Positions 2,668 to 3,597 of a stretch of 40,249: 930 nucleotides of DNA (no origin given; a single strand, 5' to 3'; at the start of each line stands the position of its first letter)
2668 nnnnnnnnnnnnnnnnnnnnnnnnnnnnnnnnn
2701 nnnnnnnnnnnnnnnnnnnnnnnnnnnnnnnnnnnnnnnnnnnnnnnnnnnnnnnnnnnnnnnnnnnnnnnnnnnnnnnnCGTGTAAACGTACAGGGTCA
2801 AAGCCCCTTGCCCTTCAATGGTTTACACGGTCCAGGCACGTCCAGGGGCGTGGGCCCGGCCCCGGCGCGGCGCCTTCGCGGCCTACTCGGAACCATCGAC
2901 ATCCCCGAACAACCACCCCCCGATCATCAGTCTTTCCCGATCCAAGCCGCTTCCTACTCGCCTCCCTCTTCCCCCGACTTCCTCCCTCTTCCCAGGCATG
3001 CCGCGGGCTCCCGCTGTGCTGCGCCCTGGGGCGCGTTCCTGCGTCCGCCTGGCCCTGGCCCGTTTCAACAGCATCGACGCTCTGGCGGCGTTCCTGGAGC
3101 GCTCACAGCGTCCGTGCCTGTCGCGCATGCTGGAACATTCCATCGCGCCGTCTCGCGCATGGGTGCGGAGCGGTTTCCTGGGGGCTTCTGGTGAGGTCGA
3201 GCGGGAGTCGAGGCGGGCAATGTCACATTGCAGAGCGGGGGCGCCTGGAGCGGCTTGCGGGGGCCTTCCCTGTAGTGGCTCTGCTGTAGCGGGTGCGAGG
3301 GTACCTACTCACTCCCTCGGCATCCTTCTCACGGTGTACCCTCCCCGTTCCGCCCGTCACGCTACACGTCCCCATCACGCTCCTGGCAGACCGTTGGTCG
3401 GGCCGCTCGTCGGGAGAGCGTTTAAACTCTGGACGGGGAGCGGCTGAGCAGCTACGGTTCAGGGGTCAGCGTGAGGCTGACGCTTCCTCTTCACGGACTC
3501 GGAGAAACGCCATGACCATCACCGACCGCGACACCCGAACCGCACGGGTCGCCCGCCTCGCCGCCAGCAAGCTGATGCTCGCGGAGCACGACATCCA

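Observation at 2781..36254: Strongly over-represented AT-rich motif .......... dispersed on both strands of a high-G+C genome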

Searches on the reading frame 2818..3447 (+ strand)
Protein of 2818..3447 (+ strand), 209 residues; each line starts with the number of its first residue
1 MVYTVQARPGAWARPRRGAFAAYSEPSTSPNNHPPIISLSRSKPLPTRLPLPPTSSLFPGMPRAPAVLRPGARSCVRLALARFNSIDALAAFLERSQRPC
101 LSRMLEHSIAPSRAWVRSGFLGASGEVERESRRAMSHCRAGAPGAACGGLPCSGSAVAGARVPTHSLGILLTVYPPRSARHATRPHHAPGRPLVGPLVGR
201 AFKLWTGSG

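Call 16: search_protein_families(library=pfam, proteins=[window:2818-3447:+], max_evalue=0.01)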
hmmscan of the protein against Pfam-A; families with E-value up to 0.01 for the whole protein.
window:2818-3447:+ (209 aa): 0 families

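Call 40: search_protein_families(library=phrogs, proteins=[window:2818-3447:+], max_evalue=0.01)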
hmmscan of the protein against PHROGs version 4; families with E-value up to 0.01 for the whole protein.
window:2818-3447:+ (209 aa): 0 families
